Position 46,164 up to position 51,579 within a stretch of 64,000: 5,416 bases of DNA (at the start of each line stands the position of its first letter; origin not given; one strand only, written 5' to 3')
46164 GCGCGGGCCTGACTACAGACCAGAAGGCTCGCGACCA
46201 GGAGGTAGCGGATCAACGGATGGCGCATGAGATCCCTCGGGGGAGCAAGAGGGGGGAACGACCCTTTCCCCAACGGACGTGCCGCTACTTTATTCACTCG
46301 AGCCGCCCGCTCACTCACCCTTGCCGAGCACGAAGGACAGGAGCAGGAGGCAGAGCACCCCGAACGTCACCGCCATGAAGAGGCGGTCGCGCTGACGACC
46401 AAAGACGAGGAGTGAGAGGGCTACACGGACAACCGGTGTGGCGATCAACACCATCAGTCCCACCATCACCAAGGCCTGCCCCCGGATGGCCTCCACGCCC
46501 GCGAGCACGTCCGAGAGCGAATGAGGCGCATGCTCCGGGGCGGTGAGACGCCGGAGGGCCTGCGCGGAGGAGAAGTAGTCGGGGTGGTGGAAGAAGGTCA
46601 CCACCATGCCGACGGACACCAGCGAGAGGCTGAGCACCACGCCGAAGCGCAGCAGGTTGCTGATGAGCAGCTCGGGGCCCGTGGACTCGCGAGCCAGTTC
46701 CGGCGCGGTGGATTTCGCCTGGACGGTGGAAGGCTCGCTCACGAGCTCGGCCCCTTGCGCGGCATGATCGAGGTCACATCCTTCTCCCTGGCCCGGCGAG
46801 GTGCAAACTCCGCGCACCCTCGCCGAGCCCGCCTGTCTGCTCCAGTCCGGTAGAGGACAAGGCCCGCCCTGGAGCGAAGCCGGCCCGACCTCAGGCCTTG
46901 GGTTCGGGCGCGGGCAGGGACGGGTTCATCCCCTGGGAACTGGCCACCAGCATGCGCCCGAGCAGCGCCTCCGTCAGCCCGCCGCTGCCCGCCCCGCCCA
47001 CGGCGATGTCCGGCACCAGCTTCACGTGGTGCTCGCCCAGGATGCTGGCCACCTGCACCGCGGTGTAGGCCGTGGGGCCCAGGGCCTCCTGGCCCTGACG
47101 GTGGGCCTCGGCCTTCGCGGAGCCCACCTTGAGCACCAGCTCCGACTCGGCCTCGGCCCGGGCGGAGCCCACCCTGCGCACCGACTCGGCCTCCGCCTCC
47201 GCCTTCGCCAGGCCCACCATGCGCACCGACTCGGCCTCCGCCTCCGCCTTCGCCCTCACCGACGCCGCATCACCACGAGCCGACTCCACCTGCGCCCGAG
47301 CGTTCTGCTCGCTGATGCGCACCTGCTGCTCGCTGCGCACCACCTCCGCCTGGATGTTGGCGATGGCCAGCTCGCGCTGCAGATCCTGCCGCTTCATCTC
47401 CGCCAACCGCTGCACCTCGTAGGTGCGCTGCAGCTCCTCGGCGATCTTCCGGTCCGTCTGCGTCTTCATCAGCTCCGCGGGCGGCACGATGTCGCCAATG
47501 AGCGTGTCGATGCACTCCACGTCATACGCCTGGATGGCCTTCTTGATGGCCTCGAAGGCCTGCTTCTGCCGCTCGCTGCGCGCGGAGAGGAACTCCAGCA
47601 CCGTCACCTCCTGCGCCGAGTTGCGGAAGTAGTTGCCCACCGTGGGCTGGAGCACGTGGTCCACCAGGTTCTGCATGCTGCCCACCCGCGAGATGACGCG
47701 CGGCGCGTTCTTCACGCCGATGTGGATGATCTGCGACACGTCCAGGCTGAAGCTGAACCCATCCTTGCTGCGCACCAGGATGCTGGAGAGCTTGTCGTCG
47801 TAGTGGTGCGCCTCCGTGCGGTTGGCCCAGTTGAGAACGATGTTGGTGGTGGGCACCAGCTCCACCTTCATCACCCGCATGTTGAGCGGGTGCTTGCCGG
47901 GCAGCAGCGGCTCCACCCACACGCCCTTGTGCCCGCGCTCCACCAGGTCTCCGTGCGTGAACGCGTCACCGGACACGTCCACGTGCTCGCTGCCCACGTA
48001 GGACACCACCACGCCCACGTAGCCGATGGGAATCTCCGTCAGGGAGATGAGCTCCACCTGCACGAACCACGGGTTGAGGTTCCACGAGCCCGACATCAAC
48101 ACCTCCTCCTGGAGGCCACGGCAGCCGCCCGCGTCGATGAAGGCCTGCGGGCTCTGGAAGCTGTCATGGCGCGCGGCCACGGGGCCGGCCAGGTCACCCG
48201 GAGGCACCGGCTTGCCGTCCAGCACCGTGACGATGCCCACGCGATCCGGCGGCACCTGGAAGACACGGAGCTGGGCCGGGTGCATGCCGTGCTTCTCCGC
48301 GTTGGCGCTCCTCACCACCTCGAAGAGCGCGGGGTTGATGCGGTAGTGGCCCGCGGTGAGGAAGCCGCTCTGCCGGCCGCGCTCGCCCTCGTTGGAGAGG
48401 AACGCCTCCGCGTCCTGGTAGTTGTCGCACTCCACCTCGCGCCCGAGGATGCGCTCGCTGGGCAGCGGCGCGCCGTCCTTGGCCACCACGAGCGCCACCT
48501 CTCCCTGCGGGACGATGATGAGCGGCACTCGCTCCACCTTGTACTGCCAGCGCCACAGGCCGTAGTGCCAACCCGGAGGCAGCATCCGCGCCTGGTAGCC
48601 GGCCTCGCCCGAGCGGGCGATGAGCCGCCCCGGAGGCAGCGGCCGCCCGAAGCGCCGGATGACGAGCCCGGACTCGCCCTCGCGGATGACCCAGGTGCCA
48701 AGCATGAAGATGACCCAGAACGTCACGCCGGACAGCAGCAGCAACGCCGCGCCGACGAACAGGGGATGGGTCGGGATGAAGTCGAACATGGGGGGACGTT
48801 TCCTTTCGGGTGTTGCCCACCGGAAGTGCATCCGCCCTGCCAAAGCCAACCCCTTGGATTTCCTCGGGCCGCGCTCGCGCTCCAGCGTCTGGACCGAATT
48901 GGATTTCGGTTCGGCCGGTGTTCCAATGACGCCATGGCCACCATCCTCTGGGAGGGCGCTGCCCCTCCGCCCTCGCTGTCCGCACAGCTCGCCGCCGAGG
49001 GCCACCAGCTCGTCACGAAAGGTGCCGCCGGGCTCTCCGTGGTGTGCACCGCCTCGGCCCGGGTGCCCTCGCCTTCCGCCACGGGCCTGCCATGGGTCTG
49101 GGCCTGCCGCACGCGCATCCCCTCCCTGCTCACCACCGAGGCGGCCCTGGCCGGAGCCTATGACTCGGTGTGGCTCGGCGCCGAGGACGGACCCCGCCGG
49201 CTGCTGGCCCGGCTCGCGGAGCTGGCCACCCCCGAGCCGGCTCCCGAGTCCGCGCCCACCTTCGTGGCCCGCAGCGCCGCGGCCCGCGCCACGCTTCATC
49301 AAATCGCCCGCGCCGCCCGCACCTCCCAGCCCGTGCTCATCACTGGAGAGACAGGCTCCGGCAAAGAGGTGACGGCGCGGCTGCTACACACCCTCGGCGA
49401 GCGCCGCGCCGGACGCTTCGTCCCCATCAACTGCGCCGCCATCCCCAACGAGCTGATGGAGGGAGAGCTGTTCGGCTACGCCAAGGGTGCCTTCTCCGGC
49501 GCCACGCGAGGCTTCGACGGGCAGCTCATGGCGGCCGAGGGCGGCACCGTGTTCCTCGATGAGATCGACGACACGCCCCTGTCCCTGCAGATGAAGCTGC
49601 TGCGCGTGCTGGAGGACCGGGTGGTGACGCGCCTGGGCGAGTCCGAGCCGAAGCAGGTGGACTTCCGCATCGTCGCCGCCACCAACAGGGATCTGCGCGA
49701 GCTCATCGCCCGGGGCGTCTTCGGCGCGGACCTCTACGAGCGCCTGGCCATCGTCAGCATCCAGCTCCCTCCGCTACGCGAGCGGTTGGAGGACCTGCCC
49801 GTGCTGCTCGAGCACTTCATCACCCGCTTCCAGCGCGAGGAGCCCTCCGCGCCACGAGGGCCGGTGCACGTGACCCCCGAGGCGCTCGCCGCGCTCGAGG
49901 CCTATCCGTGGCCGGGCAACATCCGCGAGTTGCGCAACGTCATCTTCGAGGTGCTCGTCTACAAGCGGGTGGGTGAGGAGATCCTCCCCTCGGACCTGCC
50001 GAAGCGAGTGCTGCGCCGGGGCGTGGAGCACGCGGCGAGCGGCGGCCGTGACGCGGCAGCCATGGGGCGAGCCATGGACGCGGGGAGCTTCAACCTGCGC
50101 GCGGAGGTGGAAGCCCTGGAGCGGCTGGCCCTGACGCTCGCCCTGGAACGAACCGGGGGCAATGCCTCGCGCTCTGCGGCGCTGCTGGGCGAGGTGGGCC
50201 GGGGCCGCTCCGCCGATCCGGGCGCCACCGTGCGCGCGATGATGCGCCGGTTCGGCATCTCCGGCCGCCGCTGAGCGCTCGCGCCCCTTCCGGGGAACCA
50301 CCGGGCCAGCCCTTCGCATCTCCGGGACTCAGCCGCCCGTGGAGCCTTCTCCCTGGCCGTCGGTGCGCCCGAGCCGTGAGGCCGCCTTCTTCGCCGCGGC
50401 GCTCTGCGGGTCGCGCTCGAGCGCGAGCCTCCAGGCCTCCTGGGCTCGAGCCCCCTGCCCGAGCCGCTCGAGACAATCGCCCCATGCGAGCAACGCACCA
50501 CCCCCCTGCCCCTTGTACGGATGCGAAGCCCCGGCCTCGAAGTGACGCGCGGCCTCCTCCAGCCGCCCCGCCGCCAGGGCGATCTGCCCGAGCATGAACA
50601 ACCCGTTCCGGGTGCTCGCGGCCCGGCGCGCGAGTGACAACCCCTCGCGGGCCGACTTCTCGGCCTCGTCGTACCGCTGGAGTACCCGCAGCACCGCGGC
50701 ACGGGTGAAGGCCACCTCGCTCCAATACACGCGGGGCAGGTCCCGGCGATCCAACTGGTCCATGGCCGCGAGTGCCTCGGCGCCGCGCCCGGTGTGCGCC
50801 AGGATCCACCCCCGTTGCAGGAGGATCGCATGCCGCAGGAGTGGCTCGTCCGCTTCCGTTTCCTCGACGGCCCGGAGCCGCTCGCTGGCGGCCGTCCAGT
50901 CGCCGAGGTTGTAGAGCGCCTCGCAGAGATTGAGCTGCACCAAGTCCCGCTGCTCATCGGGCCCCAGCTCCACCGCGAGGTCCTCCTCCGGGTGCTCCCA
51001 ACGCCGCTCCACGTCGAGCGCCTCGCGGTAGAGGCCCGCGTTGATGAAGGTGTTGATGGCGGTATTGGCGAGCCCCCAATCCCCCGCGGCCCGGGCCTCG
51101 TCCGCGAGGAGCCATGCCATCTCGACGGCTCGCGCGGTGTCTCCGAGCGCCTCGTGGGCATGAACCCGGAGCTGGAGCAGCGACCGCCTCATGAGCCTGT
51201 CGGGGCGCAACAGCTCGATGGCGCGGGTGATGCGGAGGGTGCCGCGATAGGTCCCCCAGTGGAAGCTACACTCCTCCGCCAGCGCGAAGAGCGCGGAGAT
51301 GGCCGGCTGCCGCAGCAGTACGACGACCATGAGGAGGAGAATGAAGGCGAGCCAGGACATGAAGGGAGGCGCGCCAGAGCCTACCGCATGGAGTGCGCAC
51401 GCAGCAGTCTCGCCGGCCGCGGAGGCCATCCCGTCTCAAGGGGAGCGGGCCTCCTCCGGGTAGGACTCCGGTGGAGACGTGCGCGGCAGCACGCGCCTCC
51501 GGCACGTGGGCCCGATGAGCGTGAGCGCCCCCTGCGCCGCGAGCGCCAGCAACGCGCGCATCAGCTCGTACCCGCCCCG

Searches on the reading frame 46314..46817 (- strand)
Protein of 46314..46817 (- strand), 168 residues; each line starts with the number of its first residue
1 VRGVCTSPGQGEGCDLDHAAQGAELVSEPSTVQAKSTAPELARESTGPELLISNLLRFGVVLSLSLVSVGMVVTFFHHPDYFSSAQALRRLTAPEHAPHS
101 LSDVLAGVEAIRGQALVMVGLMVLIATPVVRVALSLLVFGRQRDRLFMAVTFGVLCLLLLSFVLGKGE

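Call 28: search_protein_families(library=pfam, proteins=[window:46314-46817:-], max_evalue=0.001)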
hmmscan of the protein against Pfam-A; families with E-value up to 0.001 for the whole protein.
window:46314-46817:- (168 aa): 2 families
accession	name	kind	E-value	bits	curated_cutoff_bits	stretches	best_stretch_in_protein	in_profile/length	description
PF07843.16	DUF1634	-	8.6e-27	93.7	27.5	1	52-163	1-102/102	Protein of unknown function (DUF1634)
PF19779.4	DUF6264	-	0.00024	21.7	31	1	27-164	42-170/183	Family of unknown function (DUF6264)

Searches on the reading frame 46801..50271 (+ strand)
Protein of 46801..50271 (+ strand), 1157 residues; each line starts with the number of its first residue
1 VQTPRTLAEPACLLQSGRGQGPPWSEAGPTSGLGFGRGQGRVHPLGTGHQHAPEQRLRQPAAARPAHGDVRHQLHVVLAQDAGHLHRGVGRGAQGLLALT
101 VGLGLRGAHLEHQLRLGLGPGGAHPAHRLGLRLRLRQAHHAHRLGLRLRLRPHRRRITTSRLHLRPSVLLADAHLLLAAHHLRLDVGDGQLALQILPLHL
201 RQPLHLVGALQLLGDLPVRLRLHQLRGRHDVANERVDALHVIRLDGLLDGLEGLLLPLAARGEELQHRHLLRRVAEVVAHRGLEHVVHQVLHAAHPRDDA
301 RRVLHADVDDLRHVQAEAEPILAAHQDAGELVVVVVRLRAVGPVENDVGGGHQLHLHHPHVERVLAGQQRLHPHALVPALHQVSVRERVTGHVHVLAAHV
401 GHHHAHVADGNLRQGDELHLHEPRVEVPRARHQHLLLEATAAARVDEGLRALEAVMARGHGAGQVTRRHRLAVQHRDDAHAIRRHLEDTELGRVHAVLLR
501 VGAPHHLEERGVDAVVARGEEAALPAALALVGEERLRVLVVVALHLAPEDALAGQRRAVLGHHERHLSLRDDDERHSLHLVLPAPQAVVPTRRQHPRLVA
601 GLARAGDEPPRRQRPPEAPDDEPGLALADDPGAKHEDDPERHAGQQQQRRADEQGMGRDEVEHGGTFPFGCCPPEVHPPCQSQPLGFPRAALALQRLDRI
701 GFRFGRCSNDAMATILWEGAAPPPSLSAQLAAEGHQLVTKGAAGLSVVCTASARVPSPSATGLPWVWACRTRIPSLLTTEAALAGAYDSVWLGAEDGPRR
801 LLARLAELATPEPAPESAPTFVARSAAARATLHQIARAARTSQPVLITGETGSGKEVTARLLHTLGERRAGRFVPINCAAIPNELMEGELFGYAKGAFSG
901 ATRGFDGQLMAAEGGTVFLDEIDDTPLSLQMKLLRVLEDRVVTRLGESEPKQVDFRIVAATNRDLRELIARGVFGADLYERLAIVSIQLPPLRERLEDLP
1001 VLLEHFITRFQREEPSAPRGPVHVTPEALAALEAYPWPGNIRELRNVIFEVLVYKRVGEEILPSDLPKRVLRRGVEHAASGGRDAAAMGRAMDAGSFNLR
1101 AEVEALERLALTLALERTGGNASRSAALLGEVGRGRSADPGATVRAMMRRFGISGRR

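Call 28: search_protein_families(library=pfam, proteins=[window:46801-50271:+], max_evalue=0.001)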
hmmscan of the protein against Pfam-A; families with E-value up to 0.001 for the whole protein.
window:46801-50271:+ (1157 aa): 5 families
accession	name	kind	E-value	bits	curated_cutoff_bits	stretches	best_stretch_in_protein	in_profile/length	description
PF00158.32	Sigma54_activat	-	2.1e-59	200.4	20.2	1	822-988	2-168/168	Sigma-54 interaction domain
PF25601.1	AAA_lid_14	-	5.2e-20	71.5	27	1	993-1077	1-81/87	AAA+ ATPase lid domain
PF14532.12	Sigma54_activ_2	-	5.2e-19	69.3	25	1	823-992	2-138/138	Sigma-54 interaction domain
PF07728.20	AAA_5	-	5.1e-09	36.7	22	1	844-963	1-123/139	AAA domain (dynein-related subfamily)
PF07724.20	AAA_2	-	0.00049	20.6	27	1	845-959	6-121/166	AAA domain (Cdc48 subfamily)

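Call 29: search_protein_families(library=ncbifam, proteins=[window:46801-50271:+], max_evalue=0.01)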
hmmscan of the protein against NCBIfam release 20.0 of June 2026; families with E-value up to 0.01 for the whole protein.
window:46801-50271:+ (1157 aa): 26 families (the best 25 are shown)
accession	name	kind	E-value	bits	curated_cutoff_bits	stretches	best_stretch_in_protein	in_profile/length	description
NF041552.1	TF_PrdR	equivalog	1e-85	288.2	795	1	822-1129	270-562/577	sigma-54 dependent transcriptional regulator PrdR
NF038308.1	RNA_repair_RtcR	equivalog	2.5e-83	280.7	650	1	823-1154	184-523/530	RNA repair transcriptional activator RtcR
TIGR01818.1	ntrC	equivalog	5.1e-80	269.5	558.6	1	813-1130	128-450/463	nitrogen regulation protein NR(I)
TIGR02915.1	PEP_resp_reg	equivalog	4.4e-79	266.4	502.6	1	818-1130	138-429/445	PEP-CTERM-box response regulator transcription factor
NF008469.0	PRK11361.1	equivalog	2.9e-77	260.3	714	1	830-1131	154-442/461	acetoacetate metabolism transcriptional regulator AtoC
NF003451.0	PRK05022.1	equivalog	3.7e-76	256.9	476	1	817-1129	188-494/512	nitric oxide reductase transcriptional regulator NorR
TIGR01817.1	nifA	equivalog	2.4e-73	247.7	528.85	1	815-1049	192-422/534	nif-specific transcriptional activator NifA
TIGR02329.1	propionate_PrpR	equivalog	4.2e-72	243.5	499.2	1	827-1130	220-514/526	propionate catabolism operon regulatory protein PrpR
TIGR02974.1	phageshock_pspF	equivalog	4.1e-70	236.7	443.55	1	823-1059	3-236/336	phage shock protein operon transcriptional activator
NF051870.1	NAssimRespRegNtrX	equivalog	1.2e-69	235.4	600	1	820-1130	140-437/452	nitrogen assimilation response regulator NtrX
NF050807.1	TransRegFlbDCaul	equivalog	5e-67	226.7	750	1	817-1130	116-425/454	sigma-54-dependent transcriptional regulator FlbD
NF011953.0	PRK15424.1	equivalog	1.6e-65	221.7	703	1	827-1129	227-520/538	propionate catabolism operon regulatory protein PrpR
NF008176.1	PRK10923.1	equivalog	3.7e-64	217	620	1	821-1130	140-453/469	nitrogen regulation protein NR(I)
NF041946.1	LuxO_transreg_Vib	equivalog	1.6e-62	211.8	800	1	819-1129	133-446/463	quorum-sensing sigma-54 dependent transcriptional regulator LuxO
NF007689.0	PRK10365.1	equivalog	2e-62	211.4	760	1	816-1130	136-429/441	sigma-54-dependent response regulator transcription factor ZraR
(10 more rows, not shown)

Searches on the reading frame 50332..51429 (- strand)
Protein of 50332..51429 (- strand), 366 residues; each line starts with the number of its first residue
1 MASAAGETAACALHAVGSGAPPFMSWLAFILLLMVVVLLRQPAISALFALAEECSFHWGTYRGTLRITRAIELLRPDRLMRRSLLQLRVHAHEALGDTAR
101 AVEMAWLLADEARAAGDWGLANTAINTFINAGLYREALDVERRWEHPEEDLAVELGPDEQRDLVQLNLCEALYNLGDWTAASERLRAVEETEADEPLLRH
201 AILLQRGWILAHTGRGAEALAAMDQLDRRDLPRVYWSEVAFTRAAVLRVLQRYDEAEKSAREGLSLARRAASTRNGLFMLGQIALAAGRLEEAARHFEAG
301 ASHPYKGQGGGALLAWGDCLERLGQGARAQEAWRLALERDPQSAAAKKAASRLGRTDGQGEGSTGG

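Call 28: search_protein_families(library=pfam, proteins=[window:50332-51429:-], max_evalue=0.001)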
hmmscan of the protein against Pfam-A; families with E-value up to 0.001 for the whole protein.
window:50332-51429:- (366 aa): 8 families
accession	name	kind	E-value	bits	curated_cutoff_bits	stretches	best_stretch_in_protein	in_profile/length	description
PF07719.23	TPR_2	-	3.4e-14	52.2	27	0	276-299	3-26/34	Tetratricopeptide repeat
PF13428.12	TPR_14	-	7.2e-09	35.9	23.5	0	312-351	3-42/44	Tetratricopeptide repeat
PF00515.34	TPR_1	-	8.7e-08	32.1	27.8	0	243-267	7-31/34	Tetratricopeptide repeat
PF13432.12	TPR_16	-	2.1e-07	31.7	32.7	0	171-228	6-59/65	Tetratricopeptide repeat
PF13181.12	TPR_8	-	5e-07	29.8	25.7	0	277-299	4-26/34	Tetratricopeptide repeat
PF13424.12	TPR_12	-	2.4e-05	24.8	30.1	1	242-298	8-69/77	Tetratricopeptide repeat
PF14559.12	TPR_19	-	0.00014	22.5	25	0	161-199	24-62/68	Tetratricopeptide repeat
PF13174.12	TPR_6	-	0.00019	22.3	26.3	0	312-343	2-33/33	Tetratricopeptide repeat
